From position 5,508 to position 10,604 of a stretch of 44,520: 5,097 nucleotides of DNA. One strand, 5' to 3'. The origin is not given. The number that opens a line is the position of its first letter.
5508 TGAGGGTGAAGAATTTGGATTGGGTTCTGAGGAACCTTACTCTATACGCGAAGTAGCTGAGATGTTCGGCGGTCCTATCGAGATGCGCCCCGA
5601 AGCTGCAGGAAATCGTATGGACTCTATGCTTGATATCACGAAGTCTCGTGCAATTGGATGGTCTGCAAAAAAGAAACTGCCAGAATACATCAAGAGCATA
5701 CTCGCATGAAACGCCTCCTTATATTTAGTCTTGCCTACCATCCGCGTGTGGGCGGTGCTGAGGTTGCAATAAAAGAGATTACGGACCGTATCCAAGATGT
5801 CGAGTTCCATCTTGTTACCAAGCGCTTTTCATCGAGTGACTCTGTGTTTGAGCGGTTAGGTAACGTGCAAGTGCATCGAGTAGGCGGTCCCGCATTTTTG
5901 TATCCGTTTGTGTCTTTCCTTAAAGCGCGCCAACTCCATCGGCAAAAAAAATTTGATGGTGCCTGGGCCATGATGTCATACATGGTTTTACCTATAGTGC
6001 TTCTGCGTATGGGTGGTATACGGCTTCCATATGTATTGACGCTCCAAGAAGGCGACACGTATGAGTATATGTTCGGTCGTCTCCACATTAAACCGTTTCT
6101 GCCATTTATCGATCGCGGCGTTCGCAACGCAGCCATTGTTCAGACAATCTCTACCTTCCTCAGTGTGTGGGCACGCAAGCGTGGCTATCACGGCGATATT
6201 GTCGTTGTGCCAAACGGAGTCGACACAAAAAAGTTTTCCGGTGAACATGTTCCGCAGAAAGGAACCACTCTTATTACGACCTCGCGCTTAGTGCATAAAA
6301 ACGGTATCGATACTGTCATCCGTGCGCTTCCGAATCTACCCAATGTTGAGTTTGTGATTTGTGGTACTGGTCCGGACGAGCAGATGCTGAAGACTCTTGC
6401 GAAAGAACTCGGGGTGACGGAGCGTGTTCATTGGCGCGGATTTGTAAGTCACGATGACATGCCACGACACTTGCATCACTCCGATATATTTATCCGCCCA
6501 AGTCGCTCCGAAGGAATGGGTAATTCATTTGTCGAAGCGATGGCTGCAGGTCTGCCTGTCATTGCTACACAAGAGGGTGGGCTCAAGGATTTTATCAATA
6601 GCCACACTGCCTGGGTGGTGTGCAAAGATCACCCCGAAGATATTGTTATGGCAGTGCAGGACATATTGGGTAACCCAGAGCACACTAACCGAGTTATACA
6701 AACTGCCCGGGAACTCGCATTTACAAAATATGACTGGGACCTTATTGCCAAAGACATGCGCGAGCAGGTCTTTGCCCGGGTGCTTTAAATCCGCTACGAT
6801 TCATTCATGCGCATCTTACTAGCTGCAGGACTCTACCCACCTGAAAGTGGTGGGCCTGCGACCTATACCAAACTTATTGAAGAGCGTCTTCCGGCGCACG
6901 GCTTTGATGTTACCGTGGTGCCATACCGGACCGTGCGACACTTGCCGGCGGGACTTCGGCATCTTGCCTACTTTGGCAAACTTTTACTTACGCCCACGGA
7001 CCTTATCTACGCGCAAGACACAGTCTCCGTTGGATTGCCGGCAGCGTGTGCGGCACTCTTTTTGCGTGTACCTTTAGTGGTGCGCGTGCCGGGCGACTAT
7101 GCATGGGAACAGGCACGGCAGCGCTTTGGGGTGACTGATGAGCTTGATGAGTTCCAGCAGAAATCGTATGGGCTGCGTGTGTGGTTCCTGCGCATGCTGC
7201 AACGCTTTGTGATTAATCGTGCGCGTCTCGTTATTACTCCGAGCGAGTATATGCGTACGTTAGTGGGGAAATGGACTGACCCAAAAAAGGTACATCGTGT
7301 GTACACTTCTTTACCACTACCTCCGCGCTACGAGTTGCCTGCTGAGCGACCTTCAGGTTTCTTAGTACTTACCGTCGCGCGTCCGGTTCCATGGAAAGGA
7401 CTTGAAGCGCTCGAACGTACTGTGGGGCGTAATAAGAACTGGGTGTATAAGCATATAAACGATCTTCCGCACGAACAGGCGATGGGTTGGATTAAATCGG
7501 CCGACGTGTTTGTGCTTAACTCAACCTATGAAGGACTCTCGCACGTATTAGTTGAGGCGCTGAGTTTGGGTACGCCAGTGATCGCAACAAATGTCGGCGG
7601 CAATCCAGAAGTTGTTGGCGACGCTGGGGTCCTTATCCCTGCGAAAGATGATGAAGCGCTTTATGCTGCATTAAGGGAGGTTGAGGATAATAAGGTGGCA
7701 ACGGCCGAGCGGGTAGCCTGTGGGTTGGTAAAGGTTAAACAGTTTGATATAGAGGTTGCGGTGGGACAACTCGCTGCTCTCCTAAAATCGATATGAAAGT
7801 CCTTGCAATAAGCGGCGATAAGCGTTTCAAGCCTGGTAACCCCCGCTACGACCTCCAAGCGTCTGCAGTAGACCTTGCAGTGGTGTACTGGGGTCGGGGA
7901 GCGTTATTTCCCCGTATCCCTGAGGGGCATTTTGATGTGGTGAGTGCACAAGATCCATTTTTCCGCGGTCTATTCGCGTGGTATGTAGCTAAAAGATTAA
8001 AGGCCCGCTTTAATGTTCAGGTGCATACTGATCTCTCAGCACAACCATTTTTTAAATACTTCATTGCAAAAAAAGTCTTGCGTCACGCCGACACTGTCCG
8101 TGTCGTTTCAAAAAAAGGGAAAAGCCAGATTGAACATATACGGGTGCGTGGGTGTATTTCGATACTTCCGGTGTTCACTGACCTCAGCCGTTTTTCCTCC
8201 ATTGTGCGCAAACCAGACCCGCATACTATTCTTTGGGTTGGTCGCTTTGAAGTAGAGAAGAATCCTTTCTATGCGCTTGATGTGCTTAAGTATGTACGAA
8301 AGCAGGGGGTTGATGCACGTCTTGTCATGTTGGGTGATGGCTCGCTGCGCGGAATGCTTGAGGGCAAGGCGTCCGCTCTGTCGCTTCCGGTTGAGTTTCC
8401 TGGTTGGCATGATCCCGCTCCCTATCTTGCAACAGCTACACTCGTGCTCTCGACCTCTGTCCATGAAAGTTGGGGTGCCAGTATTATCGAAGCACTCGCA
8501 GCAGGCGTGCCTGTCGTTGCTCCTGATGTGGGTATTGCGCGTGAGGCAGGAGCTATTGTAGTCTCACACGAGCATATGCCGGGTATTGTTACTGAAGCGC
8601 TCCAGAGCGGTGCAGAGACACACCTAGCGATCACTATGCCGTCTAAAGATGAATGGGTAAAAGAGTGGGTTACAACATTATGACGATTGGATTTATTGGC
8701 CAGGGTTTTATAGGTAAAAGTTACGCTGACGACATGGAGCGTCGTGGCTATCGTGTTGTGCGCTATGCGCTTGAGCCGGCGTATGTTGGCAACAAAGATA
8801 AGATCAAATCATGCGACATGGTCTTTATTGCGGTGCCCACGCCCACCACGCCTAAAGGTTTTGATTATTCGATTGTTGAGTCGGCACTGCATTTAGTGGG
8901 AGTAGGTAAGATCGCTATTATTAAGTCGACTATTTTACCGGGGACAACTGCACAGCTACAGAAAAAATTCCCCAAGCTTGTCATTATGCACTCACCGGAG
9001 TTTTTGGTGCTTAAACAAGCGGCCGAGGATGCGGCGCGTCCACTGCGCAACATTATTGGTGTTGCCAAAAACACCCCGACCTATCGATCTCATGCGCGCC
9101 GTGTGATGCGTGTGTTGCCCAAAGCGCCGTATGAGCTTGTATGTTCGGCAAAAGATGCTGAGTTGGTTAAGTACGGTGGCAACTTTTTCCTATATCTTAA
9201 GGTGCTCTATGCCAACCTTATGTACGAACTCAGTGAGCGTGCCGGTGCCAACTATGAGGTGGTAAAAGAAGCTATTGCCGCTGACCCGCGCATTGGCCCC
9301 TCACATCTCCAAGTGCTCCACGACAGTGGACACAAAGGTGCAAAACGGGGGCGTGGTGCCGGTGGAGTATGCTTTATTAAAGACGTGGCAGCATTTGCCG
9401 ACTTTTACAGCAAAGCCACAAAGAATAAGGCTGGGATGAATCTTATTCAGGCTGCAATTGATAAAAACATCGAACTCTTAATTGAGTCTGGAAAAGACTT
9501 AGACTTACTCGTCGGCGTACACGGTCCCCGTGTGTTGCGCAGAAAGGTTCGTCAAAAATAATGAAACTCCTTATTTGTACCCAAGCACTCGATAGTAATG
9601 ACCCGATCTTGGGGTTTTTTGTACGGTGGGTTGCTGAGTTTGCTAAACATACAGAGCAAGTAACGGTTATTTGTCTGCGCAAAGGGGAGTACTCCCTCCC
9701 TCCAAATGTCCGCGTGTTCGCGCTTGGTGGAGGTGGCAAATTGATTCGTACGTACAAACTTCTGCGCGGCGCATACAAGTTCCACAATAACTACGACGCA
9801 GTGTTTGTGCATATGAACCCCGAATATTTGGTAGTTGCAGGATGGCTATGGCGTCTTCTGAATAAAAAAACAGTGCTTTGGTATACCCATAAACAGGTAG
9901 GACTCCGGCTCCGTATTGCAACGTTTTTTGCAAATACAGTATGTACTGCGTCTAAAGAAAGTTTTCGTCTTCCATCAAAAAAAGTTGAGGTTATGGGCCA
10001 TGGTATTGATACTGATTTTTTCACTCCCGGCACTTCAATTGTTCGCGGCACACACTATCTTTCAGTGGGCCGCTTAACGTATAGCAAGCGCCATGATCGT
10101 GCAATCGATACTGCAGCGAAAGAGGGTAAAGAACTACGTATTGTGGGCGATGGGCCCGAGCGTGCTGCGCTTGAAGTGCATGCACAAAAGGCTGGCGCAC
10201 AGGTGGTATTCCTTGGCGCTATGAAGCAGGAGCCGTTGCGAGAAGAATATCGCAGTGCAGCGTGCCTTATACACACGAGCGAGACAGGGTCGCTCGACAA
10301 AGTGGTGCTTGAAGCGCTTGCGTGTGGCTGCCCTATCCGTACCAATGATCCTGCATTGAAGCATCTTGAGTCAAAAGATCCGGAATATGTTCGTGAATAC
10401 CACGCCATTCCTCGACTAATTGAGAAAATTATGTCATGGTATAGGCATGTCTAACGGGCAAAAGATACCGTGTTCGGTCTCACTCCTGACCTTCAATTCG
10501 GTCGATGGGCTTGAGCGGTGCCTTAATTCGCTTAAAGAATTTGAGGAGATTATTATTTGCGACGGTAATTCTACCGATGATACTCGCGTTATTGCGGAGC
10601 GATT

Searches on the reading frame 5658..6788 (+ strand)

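Call 8: search_protein_families(library=pfam, proteins=[window:5658-6788:+], max_evalue=0.00001)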
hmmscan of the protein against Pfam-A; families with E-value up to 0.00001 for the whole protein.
window:5658-6788:+ (376 aa): 5 families
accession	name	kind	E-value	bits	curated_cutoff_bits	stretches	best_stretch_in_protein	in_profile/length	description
PF00534.26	Glycos_transf_1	-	1.3e-37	129.4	26.4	1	195-352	8-171/172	Glycosyl transferases group 1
PF13692.12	Glyco_trans_1_4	-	1.1e-31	110.5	27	1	204-338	3-141/142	Glycosyl transferases group 1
PF13524.12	Glyco_trans_1_2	-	4.5e-12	46.6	25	1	221-367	6-142/144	Glycosyl transferase-like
PF20706.3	GT4-conflict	-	5.3e-12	45.8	26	1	200-361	195-379/385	Family 4 Glycosyltransferase in conflict systems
PF13439.12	Glyco_transf_4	-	2.9e-08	34.3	28.5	1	31-191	1-169/170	Glycosyltransferase Family 4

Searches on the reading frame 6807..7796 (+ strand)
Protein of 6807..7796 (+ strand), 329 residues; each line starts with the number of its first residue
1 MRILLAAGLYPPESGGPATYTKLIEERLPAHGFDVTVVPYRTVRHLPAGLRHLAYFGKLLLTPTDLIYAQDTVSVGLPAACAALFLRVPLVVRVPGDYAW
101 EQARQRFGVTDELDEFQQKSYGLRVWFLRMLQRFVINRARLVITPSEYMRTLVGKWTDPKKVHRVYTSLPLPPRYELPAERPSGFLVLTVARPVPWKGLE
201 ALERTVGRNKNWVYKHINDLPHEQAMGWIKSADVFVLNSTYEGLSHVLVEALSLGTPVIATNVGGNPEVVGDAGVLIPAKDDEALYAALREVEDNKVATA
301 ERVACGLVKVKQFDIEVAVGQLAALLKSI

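Call 8: search_protein_families(library=pfam, proteins=[window:6807-7796:+], max_evalue=0.00001)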
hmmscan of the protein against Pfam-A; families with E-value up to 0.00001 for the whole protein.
window:6807-7796:+ (329 aa): 4 families
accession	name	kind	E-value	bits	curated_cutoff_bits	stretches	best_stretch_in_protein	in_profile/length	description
PF00534.26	Glycos_transf_1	-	2.2e-19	70.1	26.4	1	218-300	79-162/172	Glycosyl transferases group 1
PF13692.12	Glyco_trans_1_4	-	9.2e-18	65.3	27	1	224-292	69-139/142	Glycosyl transferases group 1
PF13579.12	Glyco_trans_4_4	-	4.2e-13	50.4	29.7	1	39-164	48-154/158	Glycosyl transferase 4-like domain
PF13439.12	Glyco_transf_4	-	1.4e-09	38.7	28.5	1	27-167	37-164/170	Glycosyltransferase Family 4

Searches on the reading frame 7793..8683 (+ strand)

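Call 8: search_protein_families(library=pfam, proteins=[window:7793-8683:+], max_evalue=0.00001)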
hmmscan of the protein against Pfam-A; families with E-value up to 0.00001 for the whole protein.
window:7793-8683:+ (296 aa): 5 families
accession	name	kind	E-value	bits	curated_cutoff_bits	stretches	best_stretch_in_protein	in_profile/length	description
PF13692.12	Glyco_trans_1_4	-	3.4e-20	73.2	27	1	144-257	2-124/142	Glycosyl transferases group 1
PF00534.26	Glycos_transf_1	-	9.4e-19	68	26.4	1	139-251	11-129/172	Glycosyl transferases group 1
PF13579.12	Glyco_trans_4_4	-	5.4e-07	30.5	29.7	0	35-113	64-142/158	Glycosyl transferase 4-like domain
PF13439.12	Glyco_transf_4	-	1e-06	29.4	28.5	1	32-133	58-170/170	Glycosyltransferase Family 4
PF20706.3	GT4-conflict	-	6.9e-06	25.7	26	0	140-255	194-323/385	Family 4 Glycosyltransferase in conflict systems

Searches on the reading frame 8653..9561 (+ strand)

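Call 8: search_protein_families(library=pfam, proteins=[window:8653-9561:+], max_evalue=0.00001)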
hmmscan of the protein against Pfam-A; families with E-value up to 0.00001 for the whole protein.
window:8653-9561:+ (302 aa): 2 families
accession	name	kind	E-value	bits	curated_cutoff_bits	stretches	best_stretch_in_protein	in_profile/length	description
PF00984.24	UDPG_MGDP_dh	-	3.2e-15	56.4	25.4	1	168-272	2-92/94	UDP-glucose/GDP-mannose dehydrogenase family, central domain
PF03721.20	UDPG_MGDP_dh_N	-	5.2e-14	52.7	27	1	48-141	71-179/187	UDP-glucose/GDP-mannose dehydrogenase family, NAD binding domain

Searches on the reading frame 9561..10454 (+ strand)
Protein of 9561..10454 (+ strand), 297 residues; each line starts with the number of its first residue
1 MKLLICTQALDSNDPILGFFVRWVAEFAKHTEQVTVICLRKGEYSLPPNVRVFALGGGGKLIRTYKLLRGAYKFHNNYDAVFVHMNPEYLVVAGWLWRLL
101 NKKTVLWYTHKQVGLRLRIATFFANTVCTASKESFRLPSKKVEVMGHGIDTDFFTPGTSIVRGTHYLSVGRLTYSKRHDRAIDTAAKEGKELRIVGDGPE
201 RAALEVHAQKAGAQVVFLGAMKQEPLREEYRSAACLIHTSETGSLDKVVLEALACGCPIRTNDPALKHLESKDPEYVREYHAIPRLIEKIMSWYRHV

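Call 8: search_protein_families(library=pfam, proteins=[window:9561-10454:+], max_evalue=0.00001)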
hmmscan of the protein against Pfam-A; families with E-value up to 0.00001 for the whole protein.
window:9561-10454:+ (297 aa): 2 families
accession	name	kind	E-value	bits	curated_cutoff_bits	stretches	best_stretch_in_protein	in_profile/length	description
PF00534.26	Glycos_transf_1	-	1.4e-15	57.7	26.4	1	166-259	18-119/172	Glycosyl transferases group 1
PF13692.12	Glyco_trans_1_4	-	2e-13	51.2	27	1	167-259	5-103/142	Glycosyl transferases group 1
